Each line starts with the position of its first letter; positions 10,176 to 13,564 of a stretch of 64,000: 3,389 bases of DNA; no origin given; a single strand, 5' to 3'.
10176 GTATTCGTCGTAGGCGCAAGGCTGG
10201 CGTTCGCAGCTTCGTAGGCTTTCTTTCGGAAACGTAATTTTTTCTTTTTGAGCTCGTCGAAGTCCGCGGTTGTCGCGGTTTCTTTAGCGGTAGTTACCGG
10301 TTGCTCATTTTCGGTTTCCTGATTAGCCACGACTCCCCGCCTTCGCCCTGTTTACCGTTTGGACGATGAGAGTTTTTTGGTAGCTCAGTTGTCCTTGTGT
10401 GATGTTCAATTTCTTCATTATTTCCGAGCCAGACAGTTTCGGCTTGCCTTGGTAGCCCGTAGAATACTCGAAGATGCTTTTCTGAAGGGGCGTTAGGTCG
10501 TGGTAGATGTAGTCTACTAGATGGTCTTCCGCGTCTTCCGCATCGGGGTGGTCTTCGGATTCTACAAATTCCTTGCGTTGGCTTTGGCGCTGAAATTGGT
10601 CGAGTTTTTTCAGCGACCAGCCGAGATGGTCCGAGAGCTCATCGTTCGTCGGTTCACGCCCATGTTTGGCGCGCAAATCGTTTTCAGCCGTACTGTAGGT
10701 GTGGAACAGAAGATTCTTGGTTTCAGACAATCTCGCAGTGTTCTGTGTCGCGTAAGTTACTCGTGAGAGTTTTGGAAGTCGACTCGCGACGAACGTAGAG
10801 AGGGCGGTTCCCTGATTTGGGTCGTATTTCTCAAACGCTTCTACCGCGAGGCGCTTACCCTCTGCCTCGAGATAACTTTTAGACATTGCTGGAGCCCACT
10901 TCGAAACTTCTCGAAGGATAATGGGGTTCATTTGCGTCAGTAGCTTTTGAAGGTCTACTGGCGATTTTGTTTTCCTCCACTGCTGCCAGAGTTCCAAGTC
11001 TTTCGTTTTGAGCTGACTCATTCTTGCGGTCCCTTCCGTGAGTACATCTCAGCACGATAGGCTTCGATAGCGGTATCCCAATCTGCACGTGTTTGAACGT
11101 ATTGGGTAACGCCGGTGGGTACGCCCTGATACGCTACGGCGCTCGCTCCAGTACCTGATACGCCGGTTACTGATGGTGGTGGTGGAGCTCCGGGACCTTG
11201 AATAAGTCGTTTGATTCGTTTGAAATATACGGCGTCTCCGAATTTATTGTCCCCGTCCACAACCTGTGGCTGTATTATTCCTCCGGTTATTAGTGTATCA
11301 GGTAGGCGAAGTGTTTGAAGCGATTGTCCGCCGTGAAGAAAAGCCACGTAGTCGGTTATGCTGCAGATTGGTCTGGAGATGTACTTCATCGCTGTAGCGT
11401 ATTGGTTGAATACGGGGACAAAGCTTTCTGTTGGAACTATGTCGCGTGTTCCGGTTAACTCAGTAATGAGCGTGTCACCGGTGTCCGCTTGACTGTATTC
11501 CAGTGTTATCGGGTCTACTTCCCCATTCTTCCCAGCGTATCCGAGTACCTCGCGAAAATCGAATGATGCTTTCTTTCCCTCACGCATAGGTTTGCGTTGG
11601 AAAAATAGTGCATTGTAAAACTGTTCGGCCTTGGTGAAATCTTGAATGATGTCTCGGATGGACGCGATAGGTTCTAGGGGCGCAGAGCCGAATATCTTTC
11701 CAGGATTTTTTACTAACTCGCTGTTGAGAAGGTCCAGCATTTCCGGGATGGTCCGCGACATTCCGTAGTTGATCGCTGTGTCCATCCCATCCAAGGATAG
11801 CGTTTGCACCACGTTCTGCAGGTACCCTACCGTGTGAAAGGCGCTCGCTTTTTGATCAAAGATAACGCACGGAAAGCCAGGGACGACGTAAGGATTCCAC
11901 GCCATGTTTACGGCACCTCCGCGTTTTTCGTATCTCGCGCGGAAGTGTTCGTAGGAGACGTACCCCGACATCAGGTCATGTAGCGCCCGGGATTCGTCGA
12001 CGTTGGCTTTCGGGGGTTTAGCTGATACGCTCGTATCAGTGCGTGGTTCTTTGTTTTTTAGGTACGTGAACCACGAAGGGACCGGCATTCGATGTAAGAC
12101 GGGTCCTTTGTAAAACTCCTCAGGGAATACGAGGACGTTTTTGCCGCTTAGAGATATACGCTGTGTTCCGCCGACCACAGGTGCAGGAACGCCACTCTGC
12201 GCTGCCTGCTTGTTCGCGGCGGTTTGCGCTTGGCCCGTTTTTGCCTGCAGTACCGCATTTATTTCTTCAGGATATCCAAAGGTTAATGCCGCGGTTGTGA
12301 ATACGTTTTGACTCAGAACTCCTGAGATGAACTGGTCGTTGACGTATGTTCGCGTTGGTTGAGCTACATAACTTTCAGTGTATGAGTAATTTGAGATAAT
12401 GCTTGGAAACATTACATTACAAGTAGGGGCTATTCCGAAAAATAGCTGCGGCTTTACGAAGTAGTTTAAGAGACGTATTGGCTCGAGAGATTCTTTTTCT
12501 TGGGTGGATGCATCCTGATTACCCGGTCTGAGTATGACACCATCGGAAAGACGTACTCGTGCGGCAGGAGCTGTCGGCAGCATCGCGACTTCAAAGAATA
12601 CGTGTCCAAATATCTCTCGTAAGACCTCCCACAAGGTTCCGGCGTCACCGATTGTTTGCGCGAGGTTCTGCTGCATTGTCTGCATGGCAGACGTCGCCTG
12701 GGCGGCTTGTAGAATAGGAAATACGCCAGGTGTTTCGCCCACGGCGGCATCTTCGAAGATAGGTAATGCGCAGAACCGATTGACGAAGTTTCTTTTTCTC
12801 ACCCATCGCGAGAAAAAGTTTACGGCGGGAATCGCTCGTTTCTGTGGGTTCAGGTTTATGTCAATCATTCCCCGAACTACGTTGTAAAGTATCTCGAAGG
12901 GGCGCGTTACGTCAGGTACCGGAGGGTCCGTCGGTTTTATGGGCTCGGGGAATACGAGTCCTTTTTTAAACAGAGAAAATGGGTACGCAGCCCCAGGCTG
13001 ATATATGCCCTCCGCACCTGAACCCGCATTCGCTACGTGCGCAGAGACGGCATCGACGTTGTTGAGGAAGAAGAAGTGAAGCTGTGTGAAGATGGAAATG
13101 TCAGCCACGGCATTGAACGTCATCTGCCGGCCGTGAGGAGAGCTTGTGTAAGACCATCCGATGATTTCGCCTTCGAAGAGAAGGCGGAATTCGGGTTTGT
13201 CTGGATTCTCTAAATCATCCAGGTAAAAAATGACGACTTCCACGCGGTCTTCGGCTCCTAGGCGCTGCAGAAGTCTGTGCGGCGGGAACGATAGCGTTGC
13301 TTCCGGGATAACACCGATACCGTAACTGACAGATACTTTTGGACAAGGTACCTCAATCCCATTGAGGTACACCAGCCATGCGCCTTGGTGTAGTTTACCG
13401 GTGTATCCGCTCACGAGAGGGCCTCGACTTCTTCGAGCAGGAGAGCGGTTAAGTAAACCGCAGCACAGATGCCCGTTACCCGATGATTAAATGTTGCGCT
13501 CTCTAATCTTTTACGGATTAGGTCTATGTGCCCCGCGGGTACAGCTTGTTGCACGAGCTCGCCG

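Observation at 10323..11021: Phage-encoded sigma-70-family sigma factor embedded in the baseplate operon, with a recurrent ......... promoter-like motif elsewhere in the window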

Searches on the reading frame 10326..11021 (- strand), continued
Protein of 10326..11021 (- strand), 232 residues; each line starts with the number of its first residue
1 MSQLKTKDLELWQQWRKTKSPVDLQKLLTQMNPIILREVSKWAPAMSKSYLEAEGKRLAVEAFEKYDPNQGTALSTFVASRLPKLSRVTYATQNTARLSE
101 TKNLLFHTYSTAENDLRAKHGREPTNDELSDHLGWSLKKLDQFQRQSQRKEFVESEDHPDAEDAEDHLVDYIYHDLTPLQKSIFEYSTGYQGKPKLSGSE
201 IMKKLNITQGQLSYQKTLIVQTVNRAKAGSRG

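Call 109: find_related_loci(query=A6, collection=viral_contigs, flank=4000)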
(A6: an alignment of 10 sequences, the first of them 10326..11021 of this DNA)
Query A6 (232 aa) in viral_contigs; peptide patterns used: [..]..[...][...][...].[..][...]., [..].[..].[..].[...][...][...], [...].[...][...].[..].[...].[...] (x = any residue, [..] = any of these).
311 stretches matched a pattern; 50 encode a relative of the query (tblastn E <= 1e-3); 50 distinct loci.
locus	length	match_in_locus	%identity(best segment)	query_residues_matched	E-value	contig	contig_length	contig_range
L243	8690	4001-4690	83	1-230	7e-131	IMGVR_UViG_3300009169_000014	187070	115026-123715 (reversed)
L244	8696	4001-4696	83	1-232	2e-132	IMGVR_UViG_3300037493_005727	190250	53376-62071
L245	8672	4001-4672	77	4-227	1e-118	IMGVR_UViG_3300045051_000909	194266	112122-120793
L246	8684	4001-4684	74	4-232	1e-113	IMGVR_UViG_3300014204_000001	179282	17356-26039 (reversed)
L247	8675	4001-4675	64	5-228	2e-97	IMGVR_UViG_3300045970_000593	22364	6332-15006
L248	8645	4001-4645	50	7-219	2e-64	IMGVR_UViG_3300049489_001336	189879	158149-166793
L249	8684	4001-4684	42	3-227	4e-58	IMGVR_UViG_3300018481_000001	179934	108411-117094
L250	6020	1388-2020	37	5-212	2e-39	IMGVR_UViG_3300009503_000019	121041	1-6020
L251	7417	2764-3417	36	1-221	8e-37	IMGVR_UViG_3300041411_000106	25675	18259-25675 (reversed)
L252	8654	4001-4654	36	1-221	9e-37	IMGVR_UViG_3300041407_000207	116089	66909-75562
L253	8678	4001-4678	33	2-223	1e-36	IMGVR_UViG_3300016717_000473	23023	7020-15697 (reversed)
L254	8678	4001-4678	33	2-223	1e-36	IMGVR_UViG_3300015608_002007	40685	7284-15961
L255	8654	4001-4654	35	1-221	7e-35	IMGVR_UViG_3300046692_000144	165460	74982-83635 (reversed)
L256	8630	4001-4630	36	8-213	1e-36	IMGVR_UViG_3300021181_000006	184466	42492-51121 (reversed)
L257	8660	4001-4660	34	5-227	2e-33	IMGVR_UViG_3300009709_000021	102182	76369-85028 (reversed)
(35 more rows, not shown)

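Call 111: search_protein_representatives(alignment_id=A1)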
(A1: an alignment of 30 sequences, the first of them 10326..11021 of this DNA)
Query: 30 sequences, 233 profile positions. Proteins with E-value up to 0.001 (for the whole library): 2976; up to 1e-10: 1341; up to 1e-30: 169. The best 150 are listed.
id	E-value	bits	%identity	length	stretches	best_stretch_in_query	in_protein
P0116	1.1e-112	392.0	-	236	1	3-232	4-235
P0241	3.6e-77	275.7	-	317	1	6-230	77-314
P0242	3.2e-75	269.3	-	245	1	4-228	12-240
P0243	1.4e-74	267.2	-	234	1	3-230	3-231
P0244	2.2e-72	260.0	-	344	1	4-227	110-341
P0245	6.2e-71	255.3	-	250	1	6-229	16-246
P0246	7.1e-70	251.8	-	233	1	6-227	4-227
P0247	6.7e-68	245.4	-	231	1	8-227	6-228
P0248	2.0e-65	237.2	-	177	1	5-132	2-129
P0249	3.1e-65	236.6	-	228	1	4-226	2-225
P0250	1.8e-64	234.2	-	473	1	4-229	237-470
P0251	2.0e-64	234.0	-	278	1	8-230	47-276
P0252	1.1e-63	231.6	-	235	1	6-230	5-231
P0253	1.7e-62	227.7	-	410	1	4-229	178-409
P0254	1.6e-60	221.2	-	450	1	6-227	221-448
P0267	3.1e-52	194.1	-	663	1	4-227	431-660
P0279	9.2e-47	176.2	-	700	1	5-214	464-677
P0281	1.5e-46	175.5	-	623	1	4-229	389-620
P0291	7.8e-43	163.3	-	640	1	5-228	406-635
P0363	1.0e-33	133.5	-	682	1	8-226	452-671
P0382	1.7e-32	129.5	-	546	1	4-227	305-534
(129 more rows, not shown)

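Call 113: search_protein_families(library=pfam, proteins=[P0267, P0279, P0281, P0291, P0363, P0250, P0254, P0382, P0244, P0253], max_evalue=0.001)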
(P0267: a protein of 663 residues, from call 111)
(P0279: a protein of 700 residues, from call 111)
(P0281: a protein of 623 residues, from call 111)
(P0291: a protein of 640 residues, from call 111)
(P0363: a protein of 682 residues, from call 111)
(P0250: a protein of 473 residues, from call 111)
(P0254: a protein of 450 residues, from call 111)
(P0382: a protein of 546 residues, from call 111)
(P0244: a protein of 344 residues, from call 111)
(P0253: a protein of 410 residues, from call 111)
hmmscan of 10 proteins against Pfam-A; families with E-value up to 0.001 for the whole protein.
P0267 (663 aa): 2 families
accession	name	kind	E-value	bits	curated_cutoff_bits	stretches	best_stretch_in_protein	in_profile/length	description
PF00293.34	NUDIX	-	2.5e-09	37.7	21.1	1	39-101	2-68/134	NUDIX domain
PF04539.22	Sigma70_r3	-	1.6e-05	25.4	25.3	1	536-574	4-42/78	Sigma-70 region 3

P0279 (700 aa): 2 families
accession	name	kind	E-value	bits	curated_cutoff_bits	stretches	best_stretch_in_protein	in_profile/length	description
PF04539.22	Sigma70_r3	-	6.4e-08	33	25.3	1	570-604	6-40/78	Sigma-70 region 3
PF08445.16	FR47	-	1.4e-05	25.4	22.1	1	379-429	23-77/86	FR47-like protein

P0281 (623 aa): 1 family
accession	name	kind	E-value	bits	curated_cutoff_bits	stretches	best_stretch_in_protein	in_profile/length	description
PF04539.22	Sigma70_r3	-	2.7e-07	31.1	25.3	1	499-530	9-40/78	Sigma-70 region 3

P0291 (640 aa): 1 family
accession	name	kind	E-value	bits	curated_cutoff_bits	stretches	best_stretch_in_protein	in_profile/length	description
PF04539.22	Sigma70_r3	-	2.7e-06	27.8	25.3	1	514-548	8-42/78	Sigma-70 region 3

P0363 (682 aa): 4 families
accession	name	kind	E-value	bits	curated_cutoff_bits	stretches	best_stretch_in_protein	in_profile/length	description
PF13298.12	LigD_N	-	8.6e-12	45.6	31.1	1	29-97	1-69/107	DNA Ligase D 3'-phosphoesterase domain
PF01068.26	DNA_ligase_A_M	-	1.1e-06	29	26.2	1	166-297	23-150/204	ATP dependent DNA ligase domain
PF00196.25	GerE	-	0.00032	20.7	23.5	1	643-669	18-44/57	Bacterial regulatory proteins, luxR family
PF13412.12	HTH_24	-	0.00066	19.6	21.9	0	641-662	16-37/48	Winged helix-turn-helix DNA-binding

P0250 (473 aa): 1 family
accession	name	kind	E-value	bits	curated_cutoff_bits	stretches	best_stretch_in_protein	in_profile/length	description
PF04539.22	Sigma70_r3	-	0.00015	22.3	25.3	1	344-378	6-40/78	Sigma-70 region 3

P0254 (450 aa): 3 families
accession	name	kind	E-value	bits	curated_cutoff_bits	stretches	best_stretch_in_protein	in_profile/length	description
PF04539.22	Sigma70_r3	-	7.4e-07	29.6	25.3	1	333-377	13-57/78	Sigma-70 region 3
PF13412.12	HTH_24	-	0.00016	21.6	21.9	0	419-444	18-43/48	Winged helix-turn-helix DNA-binding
PF13404.12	HTH_AsnC-type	-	0.0009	19.5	27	0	419-442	18-41/42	AsnC-type helix-turn-helix domain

P0382 (546 aa): 0 families

P0244 (344 aa): 1 family
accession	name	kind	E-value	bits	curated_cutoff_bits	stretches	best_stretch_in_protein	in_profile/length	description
PF04539.22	Sigma70_r3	-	0.00031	21.2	25.3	0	217-253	6-42/78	Sigma-70 region 3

P0253 (410 aa): 1 family
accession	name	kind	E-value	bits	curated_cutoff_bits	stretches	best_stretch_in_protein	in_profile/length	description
PF04539.22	Sigma70_r3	-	6.9e-07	29.7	25.3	1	285-336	6-57/78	Sigma-70 region 3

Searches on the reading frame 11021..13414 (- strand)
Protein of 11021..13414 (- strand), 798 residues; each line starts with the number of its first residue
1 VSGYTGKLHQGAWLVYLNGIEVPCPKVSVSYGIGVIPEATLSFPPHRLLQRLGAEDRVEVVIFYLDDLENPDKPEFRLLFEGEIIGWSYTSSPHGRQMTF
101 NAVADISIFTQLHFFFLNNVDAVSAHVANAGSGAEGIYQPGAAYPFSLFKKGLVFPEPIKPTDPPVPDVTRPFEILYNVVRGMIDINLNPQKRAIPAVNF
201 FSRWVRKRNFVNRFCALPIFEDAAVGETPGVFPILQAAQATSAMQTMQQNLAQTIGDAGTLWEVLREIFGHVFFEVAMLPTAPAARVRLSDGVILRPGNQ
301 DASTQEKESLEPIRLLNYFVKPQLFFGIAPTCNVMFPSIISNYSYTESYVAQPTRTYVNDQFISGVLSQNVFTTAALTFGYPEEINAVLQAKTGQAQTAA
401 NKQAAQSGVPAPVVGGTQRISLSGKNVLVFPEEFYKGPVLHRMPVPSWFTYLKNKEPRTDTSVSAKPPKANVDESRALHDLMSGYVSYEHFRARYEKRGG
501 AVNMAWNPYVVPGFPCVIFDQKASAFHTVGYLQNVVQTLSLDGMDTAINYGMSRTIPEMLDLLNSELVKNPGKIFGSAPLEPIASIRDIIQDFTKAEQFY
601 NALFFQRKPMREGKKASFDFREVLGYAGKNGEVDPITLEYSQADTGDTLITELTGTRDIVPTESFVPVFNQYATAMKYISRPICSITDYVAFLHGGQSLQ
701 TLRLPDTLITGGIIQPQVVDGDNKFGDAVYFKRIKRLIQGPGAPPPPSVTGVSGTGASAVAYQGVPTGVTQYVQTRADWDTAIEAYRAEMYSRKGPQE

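Call 16: search_protein_families(library=phrogs, proteins=[window:11021-13414:-], max_evalue=0.001)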
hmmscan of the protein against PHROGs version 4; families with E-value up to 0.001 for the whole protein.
window:11021-13414:- (798 aa): 0 families

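Call 42: search_protein_families(library=pfam, proteins=[window:11021-13414:-], max_evalue=0.01)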
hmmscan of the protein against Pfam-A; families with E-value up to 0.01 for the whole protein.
window:11021-13414:- (798 aa): 0 families
